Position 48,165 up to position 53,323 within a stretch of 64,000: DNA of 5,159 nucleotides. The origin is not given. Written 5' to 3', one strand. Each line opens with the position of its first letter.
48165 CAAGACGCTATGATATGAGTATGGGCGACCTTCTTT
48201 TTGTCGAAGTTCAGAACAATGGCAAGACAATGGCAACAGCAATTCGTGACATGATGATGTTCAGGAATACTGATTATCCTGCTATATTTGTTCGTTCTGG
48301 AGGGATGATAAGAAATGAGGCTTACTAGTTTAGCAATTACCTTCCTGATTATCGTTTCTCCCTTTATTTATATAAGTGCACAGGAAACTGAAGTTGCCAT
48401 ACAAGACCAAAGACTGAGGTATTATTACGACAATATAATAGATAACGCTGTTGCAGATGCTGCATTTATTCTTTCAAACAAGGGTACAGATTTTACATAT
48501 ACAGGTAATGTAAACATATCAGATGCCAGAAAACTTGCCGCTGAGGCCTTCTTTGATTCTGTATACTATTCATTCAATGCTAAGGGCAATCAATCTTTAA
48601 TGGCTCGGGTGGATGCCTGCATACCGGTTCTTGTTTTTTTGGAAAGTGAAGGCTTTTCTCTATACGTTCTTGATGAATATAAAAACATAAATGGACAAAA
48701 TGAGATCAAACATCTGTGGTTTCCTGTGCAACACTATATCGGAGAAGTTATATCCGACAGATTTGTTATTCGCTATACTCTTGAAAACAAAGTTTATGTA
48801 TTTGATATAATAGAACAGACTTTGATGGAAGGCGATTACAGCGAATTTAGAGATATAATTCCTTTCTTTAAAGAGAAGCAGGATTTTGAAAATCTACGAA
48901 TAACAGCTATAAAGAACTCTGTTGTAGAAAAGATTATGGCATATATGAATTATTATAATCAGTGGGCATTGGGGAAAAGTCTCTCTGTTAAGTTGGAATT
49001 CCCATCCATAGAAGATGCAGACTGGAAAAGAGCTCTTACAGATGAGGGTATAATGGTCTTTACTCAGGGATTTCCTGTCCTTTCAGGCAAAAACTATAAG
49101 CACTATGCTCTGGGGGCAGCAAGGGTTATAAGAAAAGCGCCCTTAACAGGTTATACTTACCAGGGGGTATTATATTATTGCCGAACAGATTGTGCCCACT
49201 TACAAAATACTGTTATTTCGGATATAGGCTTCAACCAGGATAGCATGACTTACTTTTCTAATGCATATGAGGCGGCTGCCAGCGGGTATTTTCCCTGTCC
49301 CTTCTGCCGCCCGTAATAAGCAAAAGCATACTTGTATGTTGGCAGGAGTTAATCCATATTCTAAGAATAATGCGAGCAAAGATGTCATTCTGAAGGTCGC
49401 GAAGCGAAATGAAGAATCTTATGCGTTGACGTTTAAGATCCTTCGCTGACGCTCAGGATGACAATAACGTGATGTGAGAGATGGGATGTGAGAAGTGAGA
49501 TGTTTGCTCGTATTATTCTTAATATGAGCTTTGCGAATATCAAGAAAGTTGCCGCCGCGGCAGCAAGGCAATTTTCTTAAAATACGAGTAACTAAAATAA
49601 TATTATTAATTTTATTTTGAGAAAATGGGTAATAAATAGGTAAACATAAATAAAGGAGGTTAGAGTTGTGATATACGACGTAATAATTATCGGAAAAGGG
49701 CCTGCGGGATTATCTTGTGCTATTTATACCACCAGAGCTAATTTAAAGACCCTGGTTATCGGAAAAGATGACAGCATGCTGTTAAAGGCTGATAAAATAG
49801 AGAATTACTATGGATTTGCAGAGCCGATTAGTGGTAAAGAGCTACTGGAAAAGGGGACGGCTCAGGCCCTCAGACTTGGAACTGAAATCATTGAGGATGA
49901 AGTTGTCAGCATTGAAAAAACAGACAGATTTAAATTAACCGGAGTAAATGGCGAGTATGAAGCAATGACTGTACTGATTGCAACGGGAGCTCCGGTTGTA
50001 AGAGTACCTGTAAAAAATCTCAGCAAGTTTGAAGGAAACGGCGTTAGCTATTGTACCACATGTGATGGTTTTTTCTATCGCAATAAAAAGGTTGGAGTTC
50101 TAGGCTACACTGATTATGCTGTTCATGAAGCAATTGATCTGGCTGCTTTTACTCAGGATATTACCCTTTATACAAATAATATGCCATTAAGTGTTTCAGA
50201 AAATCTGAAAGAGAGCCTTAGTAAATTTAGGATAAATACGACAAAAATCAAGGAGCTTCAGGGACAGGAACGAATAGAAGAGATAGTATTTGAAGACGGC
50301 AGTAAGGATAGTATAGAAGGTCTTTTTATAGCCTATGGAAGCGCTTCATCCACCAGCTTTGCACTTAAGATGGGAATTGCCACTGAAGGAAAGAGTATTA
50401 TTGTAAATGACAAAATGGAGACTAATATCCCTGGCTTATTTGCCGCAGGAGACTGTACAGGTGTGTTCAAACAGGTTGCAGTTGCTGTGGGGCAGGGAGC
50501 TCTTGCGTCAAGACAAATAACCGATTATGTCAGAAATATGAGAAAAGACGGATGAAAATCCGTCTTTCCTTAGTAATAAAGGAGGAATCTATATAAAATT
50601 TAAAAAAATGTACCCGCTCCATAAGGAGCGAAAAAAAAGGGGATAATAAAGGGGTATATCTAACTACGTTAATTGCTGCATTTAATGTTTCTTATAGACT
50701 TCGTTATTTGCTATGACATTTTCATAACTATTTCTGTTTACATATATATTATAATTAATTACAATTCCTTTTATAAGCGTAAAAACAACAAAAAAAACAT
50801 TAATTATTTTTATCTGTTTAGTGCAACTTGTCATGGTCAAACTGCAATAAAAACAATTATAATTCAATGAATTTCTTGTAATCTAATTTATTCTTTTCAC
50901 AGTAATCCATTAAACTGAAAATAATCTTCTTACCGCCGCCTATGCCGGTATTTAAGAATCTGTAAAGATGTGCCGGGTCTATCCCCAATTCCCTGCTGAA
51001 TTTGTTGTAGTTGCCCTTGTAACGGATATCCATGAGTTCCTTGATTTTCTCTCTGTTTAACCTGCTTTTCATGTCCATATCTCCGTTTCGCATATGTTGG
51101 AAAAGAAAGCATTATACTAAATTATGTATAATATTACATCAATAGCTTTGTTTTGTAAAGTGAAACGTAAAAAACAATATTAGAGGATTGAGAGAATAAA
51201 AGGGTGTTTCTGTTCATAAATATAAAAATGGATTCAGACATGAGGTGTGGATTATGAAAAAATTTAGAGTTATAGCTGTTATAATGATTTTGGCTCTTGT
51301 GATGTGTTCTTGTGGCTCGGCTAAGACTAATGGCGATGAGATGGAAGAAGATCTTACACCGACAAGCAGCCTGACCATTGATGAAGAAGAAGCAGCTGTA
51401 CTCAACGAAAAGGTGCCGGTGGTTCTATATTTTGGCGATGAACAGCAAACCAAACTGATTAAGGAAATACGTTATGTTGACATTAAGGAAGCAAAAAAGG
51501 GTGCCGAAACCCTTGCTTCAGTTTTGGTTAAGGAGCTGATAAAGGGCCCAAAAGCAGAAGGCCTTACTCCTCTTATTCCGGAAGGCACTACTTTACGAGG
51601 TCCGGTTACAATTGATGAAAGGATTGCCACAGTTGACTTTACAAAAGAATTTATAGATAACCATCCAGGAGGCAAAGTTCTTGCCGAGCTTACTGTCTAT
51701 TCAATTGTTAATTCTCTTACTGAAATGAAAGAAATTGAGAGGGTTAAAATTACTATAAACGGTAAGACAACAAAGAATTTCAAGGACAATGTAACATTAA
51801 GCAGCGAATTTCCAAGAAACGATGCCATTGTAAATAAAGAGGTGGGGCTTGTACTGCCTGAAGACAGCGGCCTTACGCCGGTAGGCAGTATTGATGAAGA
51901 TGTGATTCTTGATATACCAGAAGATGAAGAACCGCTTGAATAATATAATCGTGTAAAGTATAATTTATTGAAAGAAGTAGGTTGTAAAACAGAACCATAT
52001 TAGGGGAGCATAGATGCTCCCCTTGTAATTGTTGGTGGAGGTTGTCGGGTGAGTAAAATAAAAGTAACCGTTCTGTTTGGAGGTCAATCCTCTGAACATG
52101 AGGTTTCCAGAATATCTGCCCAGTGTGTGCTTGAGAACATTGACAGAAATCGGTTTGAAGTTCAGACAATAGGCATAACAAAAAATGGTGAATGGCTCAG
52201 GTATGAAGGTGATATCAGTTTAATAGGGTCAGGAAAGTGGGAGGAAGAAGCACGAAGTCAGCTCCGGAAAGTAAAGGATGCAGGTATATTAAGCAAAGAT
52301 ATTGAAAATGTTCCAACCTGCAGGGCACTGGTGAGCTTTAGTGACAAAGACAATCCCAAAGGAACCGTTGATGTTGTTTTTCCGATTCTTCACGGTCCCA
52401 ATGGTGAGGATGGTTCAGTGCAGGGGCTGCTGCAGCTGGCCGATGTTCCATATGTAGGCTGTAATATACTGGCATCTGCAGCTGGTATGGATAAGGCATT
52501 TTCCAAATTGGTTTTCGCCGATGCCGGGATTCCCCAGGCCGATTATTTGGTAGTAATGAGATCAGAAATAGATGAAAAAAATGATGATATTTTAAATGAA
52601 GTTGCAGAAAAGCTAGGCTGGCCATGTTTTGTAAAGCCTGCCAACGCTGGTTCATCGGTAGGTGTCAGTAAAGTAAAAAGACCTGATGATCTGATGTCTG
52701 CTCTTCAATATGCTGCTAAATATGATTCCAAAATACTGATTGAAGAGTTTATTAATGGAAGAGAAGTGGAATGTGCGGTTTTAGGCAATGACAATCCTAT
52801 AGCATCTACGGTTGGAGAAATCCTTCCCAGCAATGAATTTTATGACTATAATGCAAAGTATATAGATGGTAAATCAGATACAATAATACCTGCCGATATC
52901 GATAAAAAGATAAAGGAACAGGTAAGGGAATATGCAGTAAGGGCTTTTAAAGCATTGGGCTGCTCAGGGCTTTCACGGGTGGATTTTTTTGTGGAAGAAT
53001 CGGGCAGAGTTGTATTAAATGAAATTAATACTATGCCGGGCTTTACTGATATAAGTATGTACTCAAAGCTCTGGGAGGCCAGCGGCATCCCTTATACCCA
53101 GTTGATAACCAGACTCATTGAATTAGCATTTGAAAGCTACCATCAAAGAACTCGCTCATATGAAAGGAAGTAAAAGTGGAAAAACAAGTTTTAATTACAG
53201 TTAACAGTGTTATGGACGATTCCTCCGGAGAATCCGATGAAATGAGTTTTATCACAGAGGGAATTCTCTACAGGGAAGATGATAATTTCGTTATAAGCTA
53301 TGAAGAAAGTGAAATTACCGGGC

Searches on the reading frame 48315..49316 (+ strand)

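Call 3: search_protein_families(library=pfam, proteins=[window:48315-49316:+], max_evalue=0.1)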
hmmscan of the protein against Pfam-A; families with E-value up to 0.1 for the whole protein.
window:48315-49316:+ (333 aa): 1 family
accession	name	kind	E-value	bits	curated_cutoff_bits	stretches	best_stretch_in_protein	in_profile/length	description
PF02805.21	Ada_Zn_binding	-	0.0014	19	23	1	288-333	27-64/65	Metal binding domain of Ada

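Call 4: search_protein_families(library=ncbifam, proteins=[window:48315-49316:+], max_evalue=0.1)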
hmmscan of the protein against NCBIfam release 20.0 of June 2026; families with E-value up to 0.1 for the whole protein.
window:48315-49316:+ (333 aa): 0 families

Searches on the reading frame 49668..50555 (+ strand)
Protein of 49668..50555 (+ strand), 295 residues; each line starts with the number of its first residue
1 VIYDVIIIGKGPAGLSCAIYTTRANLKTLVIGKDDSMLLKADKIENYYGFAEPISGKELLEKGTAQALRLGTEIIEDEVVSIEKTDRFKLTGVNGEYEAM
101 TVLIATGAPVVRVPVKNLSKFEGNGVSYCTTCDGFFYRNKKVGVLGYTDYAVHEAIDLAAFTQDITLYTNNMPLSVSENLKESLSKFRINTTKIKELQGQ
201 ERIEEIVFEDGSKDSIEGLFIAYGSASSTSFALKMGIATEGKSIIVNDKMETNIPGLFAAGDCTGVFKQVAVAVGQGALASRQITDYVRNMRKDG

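Call 91: search_protein_families(library=pfam, proteins=[window:49668-50555:+], max_evalue=0.001)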
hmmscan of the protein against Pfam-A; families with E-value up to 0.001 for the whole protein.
window:49668-50555:+ (295 aa): 8 families
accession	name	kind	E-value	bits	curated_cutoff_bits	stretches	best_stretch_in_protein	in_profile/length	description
PF07992.20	Pyr_redox_2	-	1e-37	130.6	26.1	1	3-277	1-291/291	Pyridine nucleotide-disulphide oxidoreductase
PF13738.12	Pyr_redox_3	-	1.2e-17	64.6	30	1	77-261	102-305/305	Pyridine nucleotide-disulphide oxidoreductase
PF00890.30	FAD_binding_2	-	3.1e-09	37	20.4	1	4-36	1-33/414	FAD binding domain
PF01266.30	DAO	-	7.3e-08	32.7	27.9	0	4-35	1-32/353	FAD dependent oxidoreductase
PF01134.28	GIDA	-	7.3e-08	32.3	22.1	0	4-39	1-36/391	Glucose inhibited division protein A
PF03486.20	HI0933_like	-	1.1e-05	25.5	50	1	4-40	2-38/244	HI0933-like protein Rossmann domain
PF01946.23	Thi4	-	8.1e-05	22.4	26.2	1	3-33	18-49/235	Thi4 family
PF00070.33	Pyr_redox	-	0.00042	21.2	22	0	5-42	2-39/82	Pyridine nucleotide-disulphide oxidoreductase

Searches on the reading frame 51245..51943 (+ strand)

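Call 91: search_protein_families(library=pfam, proteins=[window:51245-51943:+], max_evalue=0.001)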
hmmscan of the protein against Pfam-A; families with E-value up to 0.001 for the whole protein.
window:51245-51943:+ (232 aa): 1 family
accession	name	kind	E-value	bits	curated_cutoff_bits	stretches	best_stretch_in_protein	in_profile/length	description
PF10646.14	Germane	-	2.6e-26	92.9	23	1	61-175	2-115/117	Sporulation and spore germination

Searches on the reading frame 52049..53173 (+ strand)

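Call 91: search_protein_families(library=pfam, proteins=[window:52049-53173:+], max_evalue=0.001)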
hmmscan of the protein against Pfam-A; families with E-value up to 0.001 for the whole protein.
window:52049-53173:+ (374 aa): 8 families
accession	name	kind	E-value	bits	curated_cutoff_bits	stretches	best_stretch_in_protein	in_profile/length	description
PF07478.18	Dala_Dala_lig_C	-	4.9e-82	274.8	24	1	156-358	2-204/204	D-ala D-ala ligase C-terminus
PF01820.27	Dala_Dala_lig_N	-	4.3e-36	124.5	34.6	1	5-138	1-121/121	D-ala D-ala ligase N-terminus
PF02222.28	ATP-grasp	-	6.2e-14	52.5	27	1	158-327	5-160/179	ATP-grasp domain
PF02786.22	CPSase_L_D2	-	4.1e-11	43.2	19.8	1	169-328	17-178/211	Carbamoyl-phosphate synthase L chain, ATP binding domain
PF13535.11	ATP-grasp_4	-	1e-07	32.2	27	1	191-330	3-152/160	ATP-grasp domain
PF02655.19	ATP-grasp_3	-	1.7e-06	28.7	23.2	1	192-327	33-154/160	ATP-grasp domain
PF08443.16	RimK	-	3e-05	24.1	21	1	148-341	3-178/188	RimK-like ATP-grasp domain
PF01071.24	GARS_A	-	0.0004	20.7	27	1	148-249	2-103/194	Phosphoribosylglycinamide synthetase, ATP-grasp (A) domain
